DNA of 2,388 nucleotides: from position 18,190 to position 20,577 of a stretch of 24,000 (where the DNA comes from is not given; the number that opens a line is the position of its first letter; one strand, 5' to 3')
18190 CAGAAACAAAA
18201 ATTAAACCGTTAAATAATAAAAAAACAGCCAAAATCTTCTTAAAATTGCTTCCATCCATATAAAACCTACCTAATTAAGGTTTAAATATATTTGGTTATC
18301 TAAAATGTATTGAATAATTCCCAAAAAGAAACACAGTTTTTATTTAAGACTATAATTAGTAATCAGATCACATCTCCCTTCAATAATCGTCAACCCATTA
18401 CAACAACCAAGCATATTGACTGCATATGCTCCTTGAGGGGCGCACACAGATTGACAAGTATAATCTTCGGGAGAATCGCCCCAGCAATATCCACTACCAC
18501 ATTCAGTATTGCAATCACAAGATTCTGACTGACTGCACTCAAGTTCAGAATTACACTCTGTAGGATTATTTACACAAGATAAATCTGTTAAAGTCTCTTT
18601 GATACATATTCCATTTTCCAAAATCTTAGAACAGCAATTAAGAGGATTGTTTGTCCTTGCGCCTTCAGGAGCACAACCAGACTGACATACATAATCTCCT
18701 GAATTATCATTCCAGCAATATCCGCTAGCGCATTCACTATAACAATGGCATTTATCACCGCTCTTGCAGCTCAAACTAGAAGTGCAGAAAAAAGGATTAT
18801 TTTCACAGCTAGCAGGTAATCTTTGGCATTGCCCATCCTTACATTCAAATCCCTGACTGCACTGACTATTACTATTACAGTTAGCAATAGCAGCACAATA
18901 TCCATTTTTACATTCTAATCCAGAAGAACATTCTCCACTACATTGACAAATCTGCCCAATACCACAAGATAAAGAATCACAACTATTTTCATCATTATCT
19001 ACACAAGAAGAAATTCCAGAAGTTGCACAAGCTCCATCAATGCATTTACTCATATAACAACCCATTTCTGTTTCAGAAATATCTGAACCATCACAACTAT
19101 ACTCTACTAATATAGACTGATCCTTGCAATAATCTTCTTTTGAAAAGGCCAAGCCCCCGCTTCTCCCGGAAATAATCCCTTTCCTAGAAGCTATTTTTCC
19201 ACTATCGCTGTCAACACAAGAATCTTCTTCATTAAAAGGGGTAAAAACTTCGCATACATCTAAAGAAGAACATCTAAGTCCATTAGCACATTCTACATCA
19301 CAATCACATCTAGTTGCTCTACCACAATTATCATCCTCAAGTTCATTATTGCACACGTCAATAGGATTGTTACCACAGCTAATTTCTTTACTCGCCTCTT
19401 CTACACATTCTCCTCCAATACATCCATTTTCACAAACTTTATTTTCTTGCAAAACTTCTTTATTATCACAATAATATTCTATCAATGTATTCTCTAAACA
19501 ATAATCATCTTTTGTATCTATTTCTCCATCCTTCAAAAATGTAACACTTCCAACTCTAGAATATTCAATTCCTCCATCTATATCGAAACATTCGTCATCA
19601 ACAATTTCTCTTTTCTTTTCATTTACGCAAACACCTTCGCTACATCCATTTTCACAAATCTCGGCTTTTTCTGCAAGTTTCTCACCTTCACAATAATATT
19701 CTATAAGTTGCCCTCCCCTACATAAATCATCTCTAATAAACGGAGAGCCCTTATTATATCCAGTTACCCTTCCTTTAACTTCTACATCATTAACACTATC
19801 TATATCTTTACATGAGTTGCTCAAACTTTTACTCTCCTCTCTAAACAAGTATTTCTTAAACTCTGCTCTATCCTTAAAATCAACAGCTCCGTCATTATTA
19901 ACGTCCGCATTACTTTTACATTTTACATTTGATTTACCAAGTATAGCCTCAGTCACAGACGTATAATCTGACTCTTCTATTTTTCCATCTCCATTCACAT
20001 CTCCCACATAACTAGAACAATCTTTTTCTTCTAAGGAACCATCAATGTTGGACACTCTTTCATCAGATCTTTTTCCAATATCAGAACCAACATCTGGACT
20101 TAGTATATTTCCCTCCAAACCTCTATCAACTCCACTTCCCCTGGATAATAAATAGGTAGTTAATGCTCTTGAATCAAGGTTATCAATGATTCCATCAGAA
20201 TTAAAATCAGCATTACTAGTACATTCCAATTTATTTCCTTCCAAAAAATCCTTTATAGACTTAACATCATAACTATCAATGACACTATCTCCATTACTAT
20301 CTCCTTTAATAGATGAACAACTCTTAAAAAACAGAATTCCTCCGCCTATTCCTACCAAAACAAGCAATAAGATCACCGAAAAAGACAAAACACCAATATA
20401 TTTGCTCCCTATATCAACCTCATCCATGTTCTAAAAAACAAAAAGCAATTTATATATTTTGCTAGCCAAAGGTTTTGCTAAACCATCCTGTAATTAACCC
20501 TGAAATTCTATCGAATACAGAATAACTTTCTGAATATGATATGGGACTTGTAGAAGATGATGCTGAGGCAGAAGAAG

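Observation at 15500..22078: Three consecutive genes carry dockerin-type modules with no cohesin in sight: candidate surface-assembly or host-attachment island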

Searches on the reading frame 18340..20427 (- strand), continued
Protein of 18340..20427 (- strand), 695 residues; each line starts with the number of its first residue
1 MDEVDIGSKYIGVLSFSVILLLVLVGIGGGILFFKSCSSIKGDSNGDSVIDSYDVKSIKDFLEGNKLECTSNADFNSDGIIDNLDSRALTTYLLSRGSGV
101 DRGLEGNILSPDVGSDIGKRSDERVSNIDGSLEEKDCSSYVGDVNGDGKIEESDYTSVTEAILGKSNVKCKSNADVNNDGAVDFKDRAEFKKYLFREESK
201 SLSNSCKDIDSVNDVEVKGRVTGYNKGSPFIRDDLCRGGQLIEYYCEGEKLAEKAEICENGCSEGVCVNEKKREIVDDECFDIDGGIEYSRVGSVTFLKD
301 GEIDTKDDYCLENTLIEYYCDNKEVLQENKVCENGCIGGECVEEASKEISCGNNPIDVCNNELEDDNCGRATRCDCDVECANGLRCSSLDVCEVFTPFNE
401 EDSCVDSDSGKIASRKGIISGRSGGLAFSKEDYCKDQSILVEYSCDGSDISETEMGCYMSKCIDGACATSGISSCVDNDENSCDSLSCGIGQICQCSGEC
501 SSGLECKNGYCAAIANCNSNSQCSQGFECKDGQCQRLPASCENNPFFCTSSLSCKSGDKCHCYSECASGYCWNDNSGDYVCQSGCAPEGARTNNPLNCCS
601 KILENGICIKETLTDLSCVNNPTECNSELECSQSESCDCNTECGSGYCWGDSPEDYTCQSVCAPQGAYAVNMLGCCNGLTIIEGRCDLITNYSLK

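Call 55: list_cluster_members(proteins=[P0181, P0204, P0153, P0079, P0120, P0196, P0098, P0086, P0080, P0077])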
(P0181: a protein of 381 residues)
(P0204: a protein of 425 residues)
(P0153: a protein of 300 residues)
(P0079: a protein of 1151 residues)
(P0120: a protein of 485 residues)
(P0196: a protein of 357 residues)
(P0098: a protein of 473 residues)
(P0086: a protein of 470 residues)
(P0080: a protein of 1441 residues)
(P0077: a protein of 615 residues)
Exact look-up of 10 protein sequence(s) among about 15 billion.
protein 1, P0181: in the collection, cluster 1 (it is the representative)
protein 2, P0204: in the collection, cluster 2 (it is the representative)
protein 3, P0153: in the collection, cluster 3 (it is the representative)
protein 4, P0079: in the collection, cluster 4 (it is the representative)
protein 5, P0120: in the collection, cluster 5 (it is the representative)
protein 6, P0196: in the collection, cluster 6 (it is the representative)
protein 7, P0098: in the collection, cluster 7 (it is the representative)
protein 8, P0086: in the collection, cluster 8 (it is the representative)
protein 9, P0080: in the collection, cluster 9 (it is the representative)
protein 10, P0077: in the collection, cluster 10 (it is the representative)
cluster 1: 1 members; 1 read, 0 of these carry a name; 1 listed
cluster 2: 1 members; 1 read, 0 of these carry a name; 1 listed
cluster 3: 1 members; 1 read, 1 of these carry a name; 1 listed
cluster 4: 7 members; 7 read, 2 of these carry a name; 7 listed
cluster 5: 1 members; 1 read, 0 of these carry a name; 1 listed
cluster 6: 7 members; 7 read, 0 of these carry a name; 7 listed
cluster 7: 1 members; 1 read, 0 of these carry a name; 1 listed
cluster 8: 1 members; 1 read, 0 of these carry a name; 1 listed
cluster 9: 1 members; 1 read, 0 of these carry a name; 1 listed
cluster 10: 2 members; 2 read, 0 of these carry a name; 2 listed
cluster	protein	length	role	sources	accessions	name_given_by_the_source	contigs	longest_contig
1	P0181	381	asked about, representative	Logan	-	-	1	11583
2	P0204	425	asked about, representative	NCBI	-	-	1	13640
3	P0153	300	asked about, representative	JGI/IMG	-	cytoskeletal protein CcmA (bactofilin family)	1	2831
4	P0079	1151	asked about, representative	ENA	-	-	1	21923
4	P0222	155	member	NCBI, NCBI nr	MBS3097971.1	hypothetical protein J4209_04215 [Candidatus Woesearchaeota archaeon] | hypothetical protein [Candidatus Woesearchaeota archaeon]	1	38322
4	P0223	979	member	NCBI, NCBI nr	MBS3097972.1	hypothetical protein J4209_04220 [Candidatus Woesearchaeota archaeon] | hypothetical protein [Candidatus Woesearchaeota archaeon]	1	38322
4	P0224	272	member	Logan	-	-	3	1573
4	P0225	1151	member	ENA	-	-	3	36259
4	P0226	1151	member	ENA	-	-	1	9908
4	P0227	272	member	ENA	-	-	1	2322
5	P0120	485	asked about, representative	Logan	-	-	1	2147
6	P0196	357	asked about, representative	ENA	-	-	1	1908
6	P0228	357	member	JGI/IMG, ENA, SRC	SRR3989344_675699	-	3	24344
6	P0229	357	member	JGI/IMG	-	-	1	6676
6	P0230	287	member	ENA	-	-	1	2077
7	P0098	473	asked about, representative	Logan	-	-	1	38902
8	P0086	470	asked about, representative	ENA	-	-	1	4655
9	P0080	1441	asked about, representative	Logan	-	-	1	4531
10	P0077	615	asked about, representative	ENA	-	-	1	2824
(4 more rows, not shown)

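Call 69: search_protein_families(library=pfam, proteins=[P0009, P0006, P0015, P0012], max_evalue=0.01)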
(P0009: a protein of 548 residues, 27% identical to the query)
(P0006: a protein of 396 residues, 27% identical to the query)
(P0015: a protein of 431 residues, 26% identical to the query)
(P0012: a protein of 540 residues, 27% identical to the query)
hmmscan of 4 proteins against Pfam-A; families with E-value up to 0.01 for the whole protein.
P0009 (548 aa): 2 families
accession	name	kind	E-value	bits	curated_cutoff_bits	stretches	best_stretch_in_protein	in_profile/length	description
PF07648.20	Kazal_2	-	4.5e-06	27.1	22.8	1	27-64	3-48/48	Kazal-type serine protease inhibitor domain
PF00050.26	Kazal_1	-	1.1e-05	25.7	21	1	27-64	6-49/49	Kazal-type serine protease inhibitor domain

P0006 (396 aa): 1 family
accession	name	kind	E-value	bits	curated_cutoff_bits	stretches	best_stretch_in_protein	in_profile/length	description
PF07648.20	Kazal_2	-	6.1e-08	33.1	22.8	1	74-104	3-34/48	Kazal-type serine protease inhibitor domain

P0015 (431 aa): 2 families
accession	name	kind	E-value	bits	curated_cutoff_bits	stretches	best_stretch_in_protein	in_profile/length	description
PF00050.26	Kazal_1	-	3.2e-06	27.5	21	1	51-75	7-29/49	Kazal-type serine protease inhibitor domain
PF07648.20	Kazal_2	-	4.3e-06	27.2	22.8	1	53-78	4-31/48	Kazal-type serine protease inhibitor domain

P0012 (540 aa): 2 families
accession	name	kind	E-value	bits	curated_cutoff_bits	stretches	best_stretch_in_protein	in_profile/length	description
PF00050.26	Kazal_1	-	3.4e-07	30.6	21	1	25-46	8-29/49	Kazal-type serine protease inhibitor domain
PF07648.20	Kazal_2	-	5.4e-05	23.6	22.8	1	25-48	5-32/48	Kazal-type serine protease inhibitor domain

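Call 76: find_encoding_contigs(protein=P0016, flank=10000, max_places=1)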
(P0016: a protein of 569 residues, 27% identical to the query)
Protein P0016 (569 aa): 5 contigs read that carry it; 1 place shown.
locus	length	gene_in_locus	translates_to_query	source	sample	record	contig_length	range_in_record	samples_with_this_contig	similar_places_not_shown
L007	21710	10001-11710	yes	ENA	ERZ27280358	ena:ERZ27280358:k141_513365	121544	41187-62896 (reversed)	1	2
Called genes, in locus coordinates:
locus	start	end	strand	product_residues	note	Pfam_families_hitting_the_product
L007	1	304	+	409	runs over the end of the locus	-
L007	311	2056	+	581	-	-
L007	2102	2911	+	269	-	PF13392:HNH_3 (faint)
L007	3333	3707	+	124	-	-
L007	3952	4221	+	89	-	-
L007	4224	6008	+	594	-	-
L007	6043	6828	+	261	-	-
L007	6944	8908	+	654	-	-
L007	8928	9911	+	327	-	PF23806:Phage_TTP_14 (weak)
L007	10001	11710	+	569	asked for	PF23806:Phage_TTP_14 (weak), PF00404:Dockerin_1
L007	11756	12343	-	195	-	-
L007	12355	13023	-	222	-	-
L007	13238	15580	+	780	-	-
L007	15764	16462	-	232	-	-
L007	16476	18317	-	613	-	PF03104:DNA_pol_B_exo1 (weak)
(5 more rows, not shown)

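Call 77: find_encoding_contigs(protein=P0019, flank=10000, max_places=1)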
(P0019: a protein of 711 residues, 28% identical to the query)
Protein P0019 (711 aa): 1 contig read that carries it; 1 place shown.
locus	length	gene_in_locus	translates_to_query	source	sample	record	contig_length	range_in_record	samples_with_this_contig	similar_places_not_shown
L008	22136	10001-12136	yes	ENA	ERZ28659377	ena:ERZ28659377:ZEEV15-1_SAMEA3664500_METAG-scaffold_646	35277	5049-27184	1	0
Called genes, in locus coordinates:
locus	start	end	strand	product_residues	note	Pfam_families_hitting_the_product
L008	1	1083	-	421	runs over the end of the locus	PF03717:PBP_dimer, PF00905:Transpeptidase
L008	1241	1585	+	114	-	PF00398:RrnaAD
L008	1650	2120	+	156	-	PF00398:RrnaAD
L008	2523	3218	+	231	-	PF04203:Sortase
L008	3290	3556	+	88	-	-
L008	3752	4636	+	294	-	PF02498:Bro-N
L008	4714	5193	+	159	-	PF00583:Acetyltransf_1, PF13673:Acetyltransf_10, PF13508:Acetyltransf_7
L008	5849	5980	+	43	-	-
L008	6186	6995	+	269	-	PF13276:HTH_21, PF00665:rve, PF13683:rve_3, PF13333:rve_2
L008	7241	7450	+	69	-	-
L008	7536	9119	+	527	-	PF00239:Resolvase, PF07508:Recombinase, PF13408:Zn_ribbon_recom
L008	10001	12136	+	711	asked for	PF00036:EF-hand_1 (faint), PF00404:Dockerin_1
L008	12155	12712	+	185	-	-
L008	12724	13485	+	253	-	-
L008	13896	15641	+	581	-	PF00664:ABC_membrane, PF00005:ABC_tran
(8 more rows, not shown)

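Call 90: find_encoding_contigs(protein=P0003, flank=10000, max_places=2)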
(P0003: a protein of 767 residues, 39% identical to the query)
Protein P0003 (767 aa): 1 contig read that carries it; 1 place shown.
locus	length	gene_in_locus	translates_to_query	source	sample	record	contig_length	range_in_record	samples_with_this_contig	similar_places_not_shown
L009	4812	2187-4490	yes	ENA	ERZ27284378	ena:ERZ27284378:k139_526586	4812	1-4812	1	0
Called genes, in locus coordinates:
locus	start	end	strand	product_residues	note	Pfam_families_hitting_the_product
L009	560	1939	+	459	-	-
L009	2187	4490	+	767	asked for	PF00404:Dockerin_1 (weak)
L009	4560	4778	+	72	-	-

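Call 91: find_encoding_contigs(protein=P0002, flank=10000, max_places=2)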
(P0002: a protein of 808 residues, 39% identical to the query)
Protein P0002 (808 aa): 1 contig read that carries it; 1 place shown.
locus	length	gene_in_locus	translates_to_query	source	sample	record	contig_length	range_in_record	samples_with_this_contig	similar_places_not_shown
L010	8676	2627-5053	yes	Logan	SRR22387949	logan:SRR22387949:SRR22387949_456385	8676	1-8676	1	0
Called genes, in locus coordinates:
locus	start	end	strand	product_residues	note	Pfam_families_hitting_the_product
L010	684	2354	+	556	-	PF09471:Peptidase_M64 (faint), PF00404:Dockerin_1 (weak)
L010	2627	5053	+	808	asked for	PF00404:Dockerin_1 (weak)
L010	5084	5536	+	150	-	-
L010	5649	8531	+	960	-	PF05345:He_PIG (faint), PF00082:Peptidase_S8, PF05048:NosD (weak), PF13229:Beta_helix (weak)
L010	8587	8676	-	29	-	?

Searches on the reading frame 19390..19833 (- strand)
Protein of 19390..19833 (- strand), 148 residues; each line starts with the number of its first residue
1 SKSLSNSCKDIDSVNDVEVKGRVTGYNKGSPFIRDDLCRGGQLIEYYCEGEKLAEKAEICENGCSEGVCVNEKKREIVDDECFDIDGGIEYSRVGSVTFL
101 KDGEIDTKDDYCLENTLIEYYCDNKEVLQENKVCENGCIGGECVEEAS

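Call 48: predict_structure(alignment_id=A5)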
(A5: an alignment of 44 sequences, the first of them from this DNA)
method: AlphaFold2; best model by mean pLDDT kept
length: 148 residues; sequences in the alignment: 44
mean_pLDDT: 92.0   pTM: 0.54
mean pLDDT of the five models: 92.0, 91.8, 91.6, 91.5, 90.6
residues with pLDDT >= 90: 121; 70-90: 18; 50-70: 7; < 50: 2
segments of 3 or more residues with pLDDT < 50: none
pLDDT, mean of each block of 10 residues (from residue 1): 90 81 96 97 96 96 93 66 93 96 93 98 96 98 90
secondary structure, 60 per line:
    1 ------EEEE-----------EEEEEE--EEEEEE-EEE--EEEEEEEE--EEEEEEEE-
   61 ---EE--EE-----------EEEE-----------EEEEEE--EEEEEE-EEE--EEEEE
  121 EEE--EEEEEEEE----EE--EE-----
elements in order: E7-10 E22-27 E30-35 E37-39 E42-49 E52-59 E81-84 E96-101 E104-109 E111-113 E116-123 E126-133

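Call 51: fold_search(model_id=the predicted structure, library=pdb)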
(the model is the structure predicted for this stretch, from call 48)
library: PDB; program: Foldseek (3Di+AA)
matches with E <= 10: 435; with E <= 0.001: 0
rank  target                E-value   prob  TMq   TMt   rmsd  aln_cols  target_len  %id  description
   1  4agi_A                2.8e-01  0.09  0.14  0.08  22.3       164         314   14  Crystal Structure of Fucose binding lectin from Aspergillus Fumigatus (AFL) in complex with seleno fucoside. (released 2013-02-06)
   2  5o7u_A                5.3e-01  0.13  0.17  0.25  23.5       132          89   10  Crystal structure of the 7-Fluorotryptophan RSL lectin in complex with Lewis x tetrasaccharide (released 2018-06-06)
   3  1fdq_A                6.5e-01  0.15  0.18  0.20  23.2       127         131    9  CRYSTAL STRUCTURE OF HUMAN BRAIN FATTY ACID BINDING PROTEIN (released 2001-07-25)
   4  5ze0_B                6.5e-01  0.06  0.14  0.07  20.9       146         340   15  Hairpin Forming Complex, RAG1/2-Nicked(with Dideoxy) 12RSS/23RSS complex in Mg2+ (released 2018-04-25)
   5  4azm_A                7.6e-01  0.14  0.18  0.20  19.3       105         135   15  Human epidermal fatty acid-binding protein (FABP5) in complex with the inhibitor BMS-309413 (released 2013-08-07)
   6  6xny_D                7.6e-01  0.06  0.14  0.07  21.5       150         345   15  Structure of RAG1 (R848M/E649V)-RAG2-DNA Strand Transfer Complex (Paired-Form) (released 2020-08-26)
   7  6z6c_BBB              8.0e-01  0.06  0.15  0.08  23.0       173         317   14  Crystal structurel of FleA lectin in complex with a monovalent inhibitor (released 2021-04-07)
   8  2bs6_B                8.9e-01  0.09  0.15  0.22  23.4       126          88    9  LECTIN FROM RALSTONIA SOLANACEARUM COMPLEXED WITH XYLOGLUCAN FRAGMENT (released 2005-05-19)
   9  2bt9_A                9.4e-01  0.12  0.17  0.26  22.7       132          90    8  Lectin from Ralstonia solanacearum complexed with Me-fucoside (released 2005-06-02)
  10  4agt_A                9.9e-01  0.05  0.14  0.08  22.9       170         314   13  Crystal Structure of Fucose binding lectin from Aspergillus Fumigatus (AFL) in complex with Fuc1-6GlcNAc. (released 2013-02-13)
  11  4csd_B                1.0e+00  0.06  0.16  0.10  23.0       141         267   10  Structure of Monomeric Ralstonia solanacearum lectin (released 2014-10-08)
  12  8cf6_A                1.1e+00  0.11  0.17  0.26  22.7       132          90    8  Dimethylated RSL-R5 in complex with cucurbit[7]uril, F432 cage assembly (released 2023-07-05)
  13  9gr4_A                1.2e+00  0.09  0.17  0.25  23.5       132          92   10  The MKA-RSL - sulfonato-calix[4]arene complex (released 2025-03-05)
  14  2bt9_B                1.2e+00  0.11  0.17  0.26  22.5       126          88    7  Lectin from Ralstonia solanacearum complexed with Me-fucoside (released 2005-06-02)
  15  4azm_B                1.2e+00  0.11  0.19  0.20  20.2       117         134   16  Human epidermal fatty acid-binding protein (FABP5) in complex with the inhibitor BMS-309413 (released 2013-08-07)
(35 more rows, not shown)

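Call 86: fold_search(model_id=the predicted structure, library=viral)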
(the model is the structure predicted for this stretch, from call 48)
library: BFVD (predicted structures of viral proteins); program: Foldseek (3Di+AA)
matches with E <= 10: 223; with E <= 0.001: 0
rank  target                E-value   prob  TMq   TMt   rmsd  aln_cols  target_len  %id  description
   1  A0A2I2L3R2            2.6e-01  0.14  0.19  0.15  19.8       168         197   13  MORN-repeat protein [Orpheovirus IHUMI-LCC2]
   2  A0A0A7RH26            3.0e-01  0.10  0.16  0.11  16.2       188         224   14  Outer capsid protein VP4 (Fragment) [Rotavirus A]
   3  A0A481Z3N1            3.7e-01  0.06  0.16  0.04  21.2       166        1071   11  glucan endo-1,3-beta-D-glucosidase [Pithovirus LCPAC101]
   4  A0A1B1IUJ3            6.3e-01  0.08  0.17  0.04  18.5       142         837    8  (no name in the UniProt tables at hand)
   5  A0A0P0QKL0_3          7.0e-01  0.11  0.21  0.03  23.8       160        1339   10  (no name in the UniProt tables at hand)
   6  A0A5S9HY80            8.7e-01  0.04  0.11  0.03  24.6       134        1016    8  Uncharacterized protein [Tenacibaculum phage PTm5]
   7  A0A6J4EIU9            9.6e-01  0.04  0.14  0.13  20.6       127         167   12  (no name in the UniProt tables at hand)
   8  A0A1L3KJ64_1          1.1e+00  0.05  0.16  0.03  23.1       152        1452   11  (no name in the UniProt tables at hand)
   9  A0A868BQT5            1.2e+00  0.06  0.18  0.15  24.0       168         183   14  (no name in the UniProt tables at hand)
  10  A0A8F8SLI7            1.2e+00  0.04  0.13  0.08  19.8       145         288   10  (no name in the UniProt tables at hand)
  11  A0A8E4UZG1            1.3e+00  0.04  0.13  0.04  20.6       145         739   13  (no name in the UniProt tables at hand)
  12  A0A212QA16            1.3e+00  0.03  0.15  0.08  23.2       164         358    5  CPXV035 protein [Cowpox virus]
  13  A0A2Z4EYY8            1.3e+00  0.05  0.16  0.05  22.7       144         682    7  (no name in the UniProt tables at hand)
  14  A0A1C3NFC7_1          1.3e+00  0.03  0.15  0.04  24.9       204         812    8  (no name in the UniProt tables at hand)
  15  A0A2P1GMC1            1.5e+00  0.04  0.15  0.03  22.3       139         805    7  ORF1a [Wenling banjofish astrovirus]
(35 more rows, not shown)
